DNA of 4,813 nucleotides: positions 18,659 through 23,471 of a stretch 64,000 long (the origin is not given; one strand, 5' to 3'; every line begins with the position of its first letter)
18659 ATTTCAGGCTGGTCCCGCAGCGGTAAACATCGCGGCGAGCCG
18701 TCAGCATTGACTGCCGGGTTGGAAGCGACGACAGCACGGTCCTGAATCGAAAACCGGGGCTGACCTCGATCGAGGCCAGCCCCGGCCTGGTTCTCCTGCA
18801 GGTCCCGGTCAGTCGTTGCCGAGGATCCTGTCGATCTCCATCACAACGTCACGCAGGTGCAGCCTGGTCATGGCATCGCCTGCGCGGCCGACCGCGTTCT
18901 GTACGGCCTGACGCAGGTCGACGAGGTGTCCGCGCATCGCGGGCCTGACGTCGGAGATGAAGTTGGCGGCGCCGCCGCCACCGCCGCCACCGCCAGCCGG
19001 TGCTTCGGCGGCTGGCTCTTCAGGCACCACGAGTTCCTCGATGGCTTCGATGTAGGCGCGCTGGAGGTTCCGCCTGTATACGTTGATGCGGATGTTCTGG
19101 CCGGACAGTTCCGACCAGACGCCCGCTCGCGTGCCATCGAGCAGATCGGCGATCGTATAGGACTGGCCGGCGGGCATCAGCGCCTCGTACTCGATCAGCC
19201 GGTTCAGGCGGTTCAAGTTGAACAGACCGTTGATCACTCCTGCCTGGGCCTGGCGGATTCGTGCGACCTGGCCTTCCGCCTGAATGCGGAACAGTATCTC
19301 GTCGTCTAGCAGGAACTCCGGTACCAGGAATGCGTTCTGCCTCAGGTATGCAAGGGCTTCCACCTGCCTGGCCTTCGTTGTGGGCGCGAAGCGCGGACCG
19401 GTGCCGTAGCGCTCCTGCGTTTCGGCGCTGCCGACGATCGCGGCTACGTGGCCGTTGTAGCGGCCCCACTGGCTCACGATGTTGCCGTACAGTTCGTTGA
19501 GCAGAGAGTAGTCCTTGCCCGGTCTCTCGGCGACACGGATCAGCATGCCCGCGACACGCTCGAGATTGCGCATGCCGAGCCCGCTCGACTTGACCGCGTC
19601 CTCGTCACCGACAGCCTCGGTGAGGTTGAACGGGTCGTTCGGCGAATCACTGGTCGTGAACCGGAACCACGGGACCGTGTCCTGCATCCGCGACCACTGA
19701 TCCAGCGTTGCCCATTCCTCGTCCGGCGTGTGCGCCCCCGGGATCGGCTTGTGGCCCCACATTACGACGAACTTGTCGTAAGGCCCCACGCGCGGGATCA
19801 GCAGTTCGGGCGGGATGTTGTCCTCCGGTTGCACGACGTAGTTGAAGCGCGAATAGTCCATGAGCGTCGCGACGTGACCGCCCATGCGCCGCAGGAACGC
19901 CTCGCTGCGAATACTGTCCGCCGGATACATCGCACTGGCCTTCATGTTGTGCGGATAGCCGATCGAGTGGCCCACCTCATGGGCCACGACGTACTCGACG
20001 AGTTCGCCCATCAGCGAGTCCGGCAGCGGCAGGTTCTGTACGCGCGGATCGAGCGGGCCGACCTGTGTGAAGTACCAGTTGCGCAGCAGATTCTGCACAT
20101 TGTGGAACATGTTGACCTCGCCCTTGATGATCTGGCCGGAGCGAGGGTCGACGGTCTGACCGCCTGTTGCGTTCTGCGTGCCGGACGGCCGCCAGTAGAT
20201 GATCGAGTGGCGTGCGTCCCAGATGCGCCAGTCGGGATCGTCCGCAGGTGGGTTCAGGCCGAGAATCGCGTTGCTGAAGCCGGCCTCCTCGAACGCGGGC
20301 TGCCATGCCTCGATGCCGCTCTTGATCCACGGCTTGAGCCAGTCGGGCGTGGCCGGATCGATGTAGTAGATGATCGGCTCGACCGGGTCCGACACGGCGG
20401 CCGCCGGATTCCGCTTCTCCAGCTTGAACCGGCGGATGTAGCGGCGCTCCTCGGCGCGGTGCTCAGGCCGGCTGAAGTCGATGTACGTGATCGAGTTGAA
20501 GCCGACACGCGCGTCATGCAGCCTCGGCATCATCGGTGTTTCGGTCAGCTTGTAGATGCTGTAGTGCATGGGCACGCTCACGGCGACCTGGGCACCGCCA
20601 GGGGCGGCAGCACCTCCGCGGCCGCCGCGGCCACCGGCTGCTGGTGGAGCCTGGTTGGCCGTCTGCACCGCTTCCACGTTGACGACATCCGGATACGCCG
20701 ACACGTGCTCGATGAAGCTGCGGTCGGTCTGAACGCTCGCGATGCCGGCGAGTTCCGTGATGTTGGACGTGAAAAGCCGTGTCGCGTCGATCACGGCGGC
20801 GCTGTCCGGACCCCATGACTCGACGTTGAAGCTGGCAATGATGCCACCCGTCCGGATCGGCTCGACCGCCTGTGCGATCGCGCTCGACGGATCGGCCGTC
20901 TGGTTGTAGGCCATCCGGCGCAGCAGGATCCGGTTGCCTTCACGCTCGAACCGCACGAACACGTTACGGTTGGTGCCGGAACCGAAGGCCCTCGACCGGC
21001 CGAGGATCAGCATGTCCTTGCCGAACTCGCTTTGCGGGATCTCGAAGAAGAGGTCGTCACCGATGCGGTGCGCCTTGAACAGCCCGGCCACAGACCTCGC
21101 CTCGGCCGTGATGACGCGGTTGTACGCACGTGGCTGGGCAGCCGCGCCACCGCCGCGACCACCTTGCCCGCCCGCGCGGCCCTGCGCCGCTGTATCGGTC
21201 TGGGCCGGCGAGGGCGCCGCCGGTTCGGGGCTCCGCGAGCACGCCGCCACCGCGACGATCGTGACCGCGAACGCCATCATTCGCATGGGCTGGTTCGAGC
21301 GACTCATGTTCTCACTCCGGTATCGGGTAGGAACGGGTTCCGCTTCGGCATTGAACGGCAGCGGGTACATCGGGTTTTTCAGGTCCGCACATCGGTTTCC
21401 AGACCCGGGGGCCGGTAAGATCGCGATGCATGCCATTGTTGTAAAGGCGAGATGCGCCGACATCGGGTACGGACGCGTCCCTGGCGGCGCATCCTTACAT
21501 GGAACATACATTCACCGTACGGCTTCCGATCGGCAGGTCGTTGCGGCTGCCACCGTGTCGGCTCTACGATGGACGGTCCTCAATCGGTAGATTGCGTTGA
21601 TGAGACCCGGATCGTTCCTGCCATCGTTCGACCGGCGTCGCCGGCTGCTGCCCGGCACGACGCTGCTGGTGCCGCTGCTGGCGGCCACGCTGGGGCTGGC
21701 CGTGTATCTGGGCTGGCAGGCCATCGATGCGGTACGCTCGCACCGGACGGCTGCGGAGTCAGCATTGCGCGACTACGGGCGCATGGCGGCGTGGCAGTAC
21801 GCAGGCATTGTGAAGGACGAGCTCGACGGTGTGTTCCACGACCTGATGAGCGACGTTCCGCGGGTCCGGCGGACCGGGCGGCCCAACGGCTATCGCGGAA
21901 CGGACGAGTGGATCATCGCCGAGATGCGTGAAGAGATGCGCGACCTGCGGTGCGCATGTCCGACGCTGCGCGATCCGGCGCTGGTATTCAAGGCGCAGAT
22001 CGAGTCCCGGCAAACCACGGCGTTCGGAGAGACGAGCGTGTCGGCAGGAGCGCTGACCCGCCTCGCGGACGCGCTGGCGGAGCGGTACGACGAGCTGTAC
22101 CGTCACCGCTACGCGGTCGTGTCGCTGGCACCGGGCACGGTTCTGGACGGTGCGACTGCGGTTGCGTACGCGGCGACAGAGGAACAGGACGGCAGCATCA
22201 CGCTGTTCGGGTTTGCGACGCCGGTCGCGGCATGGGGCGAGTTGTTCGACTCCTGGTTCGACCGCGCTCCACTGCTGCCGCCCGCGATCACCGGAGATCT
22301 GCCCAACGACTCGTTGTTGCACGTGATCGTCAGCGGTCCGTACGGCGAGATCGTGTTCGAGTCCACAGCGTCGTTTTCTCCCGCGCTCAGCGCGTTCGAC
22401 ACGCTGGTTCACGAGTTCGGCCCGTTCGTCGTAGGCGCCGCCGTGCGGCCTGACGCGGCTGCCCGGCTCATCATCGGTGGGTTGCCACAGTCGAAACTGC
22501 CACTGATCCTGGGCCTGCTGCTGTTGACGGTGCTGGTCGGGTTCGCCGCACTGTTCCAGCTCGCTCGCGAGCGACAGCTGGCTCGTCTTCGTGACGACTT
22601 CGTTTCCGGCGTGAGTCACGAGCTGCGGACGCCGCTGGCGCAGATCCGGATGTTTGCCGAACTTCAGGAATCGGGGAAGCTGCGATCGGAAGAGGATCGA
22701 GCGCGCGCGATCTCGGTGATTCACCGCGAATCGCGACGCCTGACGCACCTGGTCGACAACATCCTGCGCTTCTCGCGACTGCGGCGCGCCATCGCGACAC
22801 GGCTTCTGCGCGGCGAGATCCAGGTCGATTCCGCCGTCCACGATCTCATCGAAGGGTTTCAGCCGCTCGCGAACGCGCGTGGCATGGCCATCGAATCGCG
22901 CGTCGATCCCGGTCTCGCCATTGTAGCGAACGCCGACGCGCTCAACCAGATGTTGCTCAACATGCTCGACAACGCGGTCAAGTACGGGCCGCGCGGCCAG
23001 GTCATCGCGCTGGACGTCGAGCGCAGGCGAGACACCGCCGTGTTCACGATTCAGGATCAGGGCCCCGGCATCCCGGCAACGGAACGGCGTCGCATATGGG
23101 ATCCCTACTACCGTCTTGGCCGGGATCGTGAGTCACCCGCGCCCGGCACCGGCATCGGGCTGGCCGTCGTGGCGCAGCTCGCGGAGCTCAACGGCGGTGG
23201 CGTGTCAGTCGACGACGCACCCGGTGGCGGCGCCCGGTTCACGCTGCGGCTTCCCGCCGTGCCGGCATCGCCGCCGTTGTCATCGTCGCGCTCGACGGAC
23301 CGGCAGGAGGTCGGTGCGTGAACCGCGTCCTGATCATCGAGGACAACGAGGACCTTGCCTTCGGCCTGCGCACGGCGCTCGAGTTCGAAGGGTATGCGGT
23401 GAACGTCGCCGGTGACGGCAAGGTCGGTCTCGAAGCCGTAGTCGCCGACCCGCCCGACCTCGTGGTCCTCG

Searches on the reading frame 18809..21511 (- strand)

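Call 80: search_protein_families(library=pfam, proteins=[window:18809-21511:-], max_evalue=0.00001)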
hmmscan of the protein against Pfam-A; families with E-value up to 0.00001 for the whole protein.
window:18809-21511:- (900 aa): 3 families
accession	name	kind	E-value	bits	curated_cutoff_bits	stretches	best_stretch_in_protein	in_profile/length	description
PF16313.11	DUF4953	-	4.5e-86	289.4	24.2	1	495-803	3-314/316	Met-zincin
PF17148.9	DUF5117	-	1.5e-39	136.2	27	1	181-366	5-188/189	Domain of unknown function (DUF5117)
PF17162.9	DUF5118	-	7e-13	48.6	27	1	127-172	1-46/50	Domain of unknown function (DUF5118)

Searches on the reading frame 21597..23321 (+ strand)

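Call 80: search_protein_families(library=pfam, proteins=[window:21597-23321:+], max_evalue=0.00001)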
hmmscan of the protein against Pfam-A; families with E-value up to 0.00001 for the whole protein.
window:21597-23321:+ (574 aa): 2 families
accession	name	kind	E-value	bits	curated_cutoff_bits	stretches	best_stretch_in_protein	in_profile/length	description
PF02518.31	HATPase_c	-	5.4e-25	88.4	26.4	1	445-554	2-109/111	Histidine kinase-, DNA gyrase B-, and HSP90-like ATPase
PF00512.31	HisKA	-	7.6e-18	64.8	26.9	1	332-396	2-64/66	His Kinase A (phospho-acceptor) domain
